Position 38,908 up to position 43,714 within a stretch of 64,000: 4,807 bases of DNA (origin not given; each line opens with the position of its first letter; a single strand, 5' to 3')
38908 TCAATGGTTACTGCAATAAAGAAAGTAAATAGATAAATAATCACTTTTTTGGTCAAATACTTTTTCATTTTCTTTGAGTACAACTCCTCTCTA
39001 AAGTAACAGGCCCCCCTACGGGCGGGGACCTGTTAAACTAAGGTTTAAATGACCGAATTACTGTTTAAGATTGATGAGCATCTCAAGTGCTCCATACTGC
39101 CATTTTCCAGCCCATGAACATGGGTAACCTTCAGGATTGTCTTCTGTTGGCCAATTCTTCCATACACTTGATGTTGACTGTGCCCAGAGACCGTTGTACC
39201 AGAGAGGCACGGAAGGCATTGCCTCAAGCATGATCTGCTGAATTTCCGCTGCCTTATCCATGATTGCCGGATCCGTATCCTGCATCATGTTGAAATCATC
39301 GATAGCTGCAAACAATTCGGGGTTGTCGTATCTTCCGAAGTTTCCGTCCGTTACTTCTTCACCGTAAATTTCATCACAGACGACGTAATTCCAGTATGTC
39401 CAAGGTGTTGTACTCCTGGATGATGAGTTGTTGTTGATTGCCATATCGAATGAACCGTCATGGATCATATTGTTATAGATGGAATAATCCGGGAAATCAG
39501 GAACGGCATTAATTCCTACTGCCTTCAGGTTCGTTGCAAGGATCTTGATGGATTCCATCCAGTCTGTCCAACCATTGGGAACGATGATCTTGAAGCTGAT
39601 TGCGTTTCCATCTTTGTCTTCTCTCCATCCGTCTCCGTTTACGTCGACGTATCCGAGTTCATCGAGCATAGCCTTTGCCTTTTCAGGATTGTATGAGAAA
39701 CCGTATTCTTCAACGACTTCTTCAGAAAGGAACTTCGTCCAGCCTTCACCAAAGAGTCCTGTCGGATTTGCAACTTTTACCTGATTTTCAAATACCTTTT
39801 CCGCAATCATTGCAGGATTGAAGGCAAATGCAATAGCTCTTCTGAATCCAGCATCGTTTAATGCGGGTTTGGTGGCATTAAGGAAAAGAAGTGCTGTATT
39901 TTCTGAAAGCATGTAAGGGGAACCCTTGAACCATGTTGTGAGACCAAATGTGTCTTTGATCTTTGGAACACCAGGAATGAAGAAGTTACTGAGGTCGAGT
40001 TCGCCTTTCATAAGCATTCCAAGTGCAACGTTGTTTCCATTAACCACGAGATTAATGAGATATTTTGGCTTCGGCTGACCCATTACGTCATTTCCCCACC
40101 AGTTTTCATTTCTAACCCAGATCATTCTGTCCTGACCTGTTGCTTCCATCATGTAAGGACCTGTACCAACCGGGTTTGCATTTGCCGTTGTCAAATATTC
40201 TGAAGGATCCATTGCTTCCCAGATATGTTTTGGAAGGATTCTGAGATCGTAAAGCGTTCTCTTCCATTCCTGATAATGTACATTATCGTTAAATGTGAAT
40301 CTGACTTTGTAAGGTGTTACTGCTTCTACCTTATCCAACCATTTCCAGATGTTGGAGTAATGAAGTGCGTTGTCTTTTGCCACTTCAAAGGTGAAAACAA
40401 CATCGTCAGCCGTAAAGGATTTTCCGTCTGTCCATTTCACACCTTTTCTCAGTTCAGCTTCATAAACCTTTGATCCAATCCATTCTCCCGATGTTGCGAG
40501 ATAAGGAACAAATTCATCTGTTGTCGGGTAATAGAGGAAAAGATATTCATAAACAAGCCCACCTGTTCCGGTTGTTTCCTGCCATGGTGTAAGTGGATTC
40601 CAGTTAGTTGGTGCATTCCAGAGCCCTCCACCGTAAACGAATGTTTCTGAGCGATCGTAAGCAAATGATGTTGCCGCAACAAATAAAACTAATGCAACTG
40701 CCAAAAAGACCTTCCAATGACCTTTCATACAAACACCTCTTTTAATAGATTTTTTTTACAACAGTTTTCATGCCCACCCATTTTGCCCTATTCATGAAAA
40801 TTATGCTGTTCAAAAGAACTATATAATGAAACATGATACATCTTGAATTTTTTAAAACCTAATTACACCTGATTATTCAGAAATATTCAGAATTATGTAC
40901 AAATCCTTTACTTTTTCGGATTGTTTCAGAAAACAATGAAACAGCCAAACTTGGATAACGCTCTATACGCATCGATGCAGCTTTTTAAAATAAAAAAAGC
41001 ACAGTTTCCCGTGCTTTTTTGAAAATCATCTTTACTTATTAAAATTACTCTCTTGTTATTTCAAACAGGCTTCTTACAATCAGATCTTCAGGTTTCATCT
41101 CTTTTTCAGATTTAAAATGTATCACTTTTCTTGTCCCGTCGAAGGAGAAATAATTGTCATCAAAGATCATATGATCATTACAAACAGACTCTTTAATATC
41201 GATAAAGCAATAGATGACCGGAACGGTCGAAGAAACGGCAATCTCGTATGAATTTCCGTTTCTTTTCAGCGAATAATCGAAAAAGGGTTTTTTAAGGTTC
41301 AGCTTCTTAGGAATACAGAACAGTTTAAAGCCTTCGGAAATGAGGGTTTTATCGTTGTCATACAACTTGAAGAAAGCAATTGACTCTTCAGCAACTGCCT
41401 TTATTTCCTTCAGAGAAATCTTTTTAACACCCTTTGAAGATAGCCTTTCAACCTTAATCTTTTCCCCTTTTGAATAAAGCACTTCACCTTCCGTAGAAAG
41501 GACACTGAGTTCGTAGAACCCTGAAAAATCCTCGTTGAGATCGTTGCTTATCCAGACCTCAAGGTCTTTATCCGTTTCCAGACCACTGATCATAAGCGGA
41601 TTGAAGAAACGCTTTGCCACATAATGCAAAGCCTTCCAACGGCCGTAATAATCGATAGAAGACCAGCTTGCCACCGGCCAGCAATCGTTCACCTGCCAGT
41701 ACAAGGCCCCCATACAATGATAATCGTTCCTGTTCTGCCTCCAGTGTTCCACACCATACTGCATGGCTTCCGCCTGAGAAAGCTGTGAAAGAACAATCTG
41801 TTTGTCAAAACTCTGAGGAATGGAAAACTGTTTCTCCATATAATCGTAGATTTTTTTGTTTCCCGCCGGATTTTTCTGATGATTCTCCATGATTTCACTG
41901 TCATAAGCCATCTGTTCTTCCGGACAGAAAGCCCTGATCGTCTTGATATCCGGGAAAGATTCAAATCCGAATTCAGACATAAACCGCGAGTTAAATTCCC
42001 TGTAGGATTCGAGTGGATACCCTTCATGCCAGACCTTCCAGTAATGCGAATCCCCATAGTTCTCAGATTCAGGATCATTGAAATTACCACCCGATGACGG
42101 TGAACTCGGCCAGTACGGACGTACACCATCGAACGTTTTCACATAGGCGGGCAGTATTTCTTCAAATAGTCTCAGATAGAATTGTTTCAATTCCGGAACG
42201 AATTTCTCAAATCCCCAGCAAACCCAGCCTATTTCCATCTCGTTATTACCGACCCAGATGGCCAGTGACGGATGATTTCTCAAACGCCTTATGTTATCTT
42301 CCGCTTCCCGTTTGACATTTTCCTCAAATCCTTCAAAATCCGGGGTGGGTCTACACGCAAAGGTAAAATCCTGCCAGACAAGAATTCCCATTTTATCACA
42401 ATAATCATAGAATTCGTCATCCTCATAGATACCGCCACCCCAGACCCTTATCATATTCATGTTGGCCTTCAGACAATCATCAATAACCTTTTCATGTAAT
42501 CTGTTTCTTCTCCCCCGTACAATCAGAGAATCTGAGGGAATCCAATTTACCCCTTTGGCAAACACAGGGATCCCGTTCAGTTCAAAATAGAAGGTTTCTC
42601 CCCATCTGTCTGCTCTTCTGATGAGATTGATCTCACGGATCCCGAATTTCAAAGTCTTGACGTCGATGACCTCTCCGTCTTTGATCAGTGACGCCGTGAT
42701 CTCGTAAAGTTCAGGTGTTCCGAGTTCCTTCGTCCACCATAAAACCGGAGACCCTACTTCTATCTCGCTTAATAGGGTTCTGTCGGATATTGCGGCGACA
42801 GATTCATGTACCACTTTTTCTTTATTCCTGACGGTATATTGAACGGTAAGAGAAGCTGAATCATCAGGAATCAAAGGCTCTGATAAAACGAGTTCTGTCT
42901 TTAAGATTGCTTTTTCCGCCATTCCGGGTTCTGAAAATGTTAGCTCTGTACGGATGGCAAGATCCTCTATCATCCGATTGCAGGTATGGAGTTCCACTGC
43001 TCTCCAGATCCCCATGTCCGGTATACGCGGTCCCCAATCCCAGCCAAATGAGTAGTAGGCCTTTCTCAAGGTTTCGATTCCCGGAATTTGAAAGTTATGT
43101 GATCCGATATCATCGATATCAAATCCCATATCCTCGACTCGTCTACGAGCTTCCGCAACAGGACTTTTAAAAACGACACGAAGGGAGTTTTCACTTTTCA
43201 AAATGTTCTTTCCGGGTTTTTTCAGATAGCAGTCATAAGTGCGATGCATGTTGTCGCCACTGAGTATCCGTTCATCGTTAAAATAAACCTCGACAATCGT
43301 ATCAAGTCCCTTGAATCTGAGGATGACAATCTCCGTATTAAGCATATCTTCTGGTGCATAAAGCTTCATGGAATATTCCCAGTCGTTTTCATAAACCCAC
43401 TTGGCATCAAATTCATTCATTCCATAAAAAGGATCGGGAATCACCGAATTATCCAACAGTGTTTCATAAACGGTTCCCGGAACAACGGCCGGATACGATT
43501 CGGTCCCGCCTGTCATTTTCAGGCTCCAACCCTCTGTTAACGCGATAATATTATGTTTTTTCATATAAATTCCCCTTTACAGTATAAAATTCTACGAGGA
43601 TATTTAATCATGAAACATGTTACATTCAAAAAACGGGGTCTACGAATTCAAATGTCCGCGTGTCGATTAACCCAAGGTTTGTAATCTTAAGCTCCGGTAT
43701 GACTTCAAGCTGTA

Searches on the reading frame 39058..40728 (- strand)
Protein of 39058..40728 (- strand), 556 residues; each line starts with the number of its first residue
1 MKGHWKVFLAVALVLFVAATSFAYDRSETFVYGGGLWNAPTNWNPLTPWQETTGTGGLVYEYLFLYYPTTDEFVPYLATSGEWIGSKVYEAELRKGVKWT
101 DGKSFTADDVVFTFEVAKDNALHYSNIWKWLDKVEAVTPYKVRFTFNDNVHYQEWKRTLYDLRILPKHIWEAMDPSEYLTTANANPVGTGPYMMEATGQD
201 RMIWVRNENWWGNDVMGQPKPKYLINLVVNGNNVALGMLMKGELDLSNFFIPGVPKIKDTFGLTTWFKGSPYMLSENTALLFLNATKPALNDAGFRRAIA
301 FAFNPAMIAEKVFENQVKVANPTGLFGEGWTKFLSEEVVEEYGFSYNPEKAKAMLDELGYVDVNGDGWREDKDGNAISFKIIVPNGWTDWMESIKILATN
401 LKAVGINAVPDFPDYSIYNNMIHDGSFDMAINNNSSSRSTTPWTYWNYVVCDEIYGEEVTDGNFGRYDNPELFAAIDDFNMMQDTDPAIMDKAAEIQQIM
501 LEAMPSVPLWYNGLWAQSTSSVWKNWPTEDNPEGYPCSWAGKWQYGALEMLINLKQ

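Call 85: search_protein_families(library=pfam, proteins=[window:39058-40728:-], max_evalue=0.00001)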
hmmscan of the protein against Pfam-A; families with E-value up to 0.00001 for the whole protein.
window:39058-40728:- (556 aa): 1 family
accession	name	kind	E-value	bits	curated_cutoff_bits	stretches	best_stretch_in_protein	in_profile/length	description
PF00496.27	SBP_bac_5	-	6.7e-66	223.3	32.4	1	72-452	1-364/368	Bacterial extracellular solute-binding proteins, family 5 Middle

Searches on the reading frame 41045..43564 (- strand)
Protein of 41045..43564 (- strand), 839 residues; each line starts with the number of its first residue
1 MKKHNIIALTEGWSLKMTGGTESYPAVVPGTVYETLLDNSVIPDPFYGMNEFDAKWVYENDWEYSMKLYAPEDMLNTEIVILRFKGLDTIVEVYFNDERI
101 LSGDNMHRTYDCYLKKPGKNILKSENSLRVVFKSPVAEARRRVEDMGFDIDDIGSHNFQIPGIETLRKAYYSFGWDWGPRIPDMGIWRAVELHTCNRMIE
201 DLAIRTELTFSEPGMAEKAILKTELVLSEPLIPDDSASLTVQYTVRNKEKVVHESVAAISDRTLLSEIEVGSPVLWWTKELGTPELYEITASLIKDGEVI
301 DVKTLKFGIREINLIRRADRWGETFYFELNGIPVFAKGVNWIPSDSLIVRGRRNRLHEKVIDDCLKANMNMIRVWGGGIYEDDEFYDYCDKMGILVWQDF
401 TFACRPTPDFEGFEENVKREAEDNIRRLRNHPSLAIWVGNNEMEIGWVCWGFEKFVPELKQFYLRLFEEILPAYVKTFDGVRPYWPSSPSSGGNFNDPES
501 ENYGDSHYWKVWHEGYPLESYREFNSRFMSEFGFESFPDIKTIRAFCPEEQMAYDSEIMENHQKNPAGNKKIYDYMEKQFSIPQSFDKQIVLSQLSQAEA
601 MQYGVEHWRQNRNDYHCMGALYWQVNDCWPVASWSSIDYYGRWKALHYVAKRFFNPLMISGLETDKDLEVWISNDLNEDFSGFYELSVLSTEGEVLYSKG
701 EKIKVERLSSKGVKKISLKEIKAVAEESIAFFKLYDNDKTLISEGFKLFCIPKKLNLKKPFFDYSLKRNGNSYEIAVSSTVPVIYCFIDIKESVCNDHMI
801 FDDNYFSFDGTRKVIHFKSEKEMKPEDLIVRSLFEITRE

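Call 85: search_protein_families(library=pfam, proteins=[window:41045-43564:-], max_evalue=0.00001)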
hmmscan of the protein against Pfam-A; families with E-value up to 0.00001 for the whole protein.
window:41045-43564:- (839 aa): 4 families
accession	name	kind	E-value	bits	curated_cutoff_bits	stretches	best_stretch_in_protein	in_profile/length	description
PF22666.2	Glyco_hydro_2_N2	-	6e-49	166.8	27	1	13-188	1-167/167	Glycosyl hydrolase 2 galactose-binding domain-like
PF17786.7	Mannosidase_ig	-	1.1e-12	48.7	23.4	1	667-753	2-90/91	Mannosidase Ig/CBM-like domain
PF00703.27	Glyco_hydro_2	-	6.5e-12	46.6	23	1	199-310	3-109/109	Glycosyl hydrolases family 2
PF17753.7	Ig_mannosidase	-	2e-06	27.8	22.6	1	758-835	2-80/81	Ig-fold domain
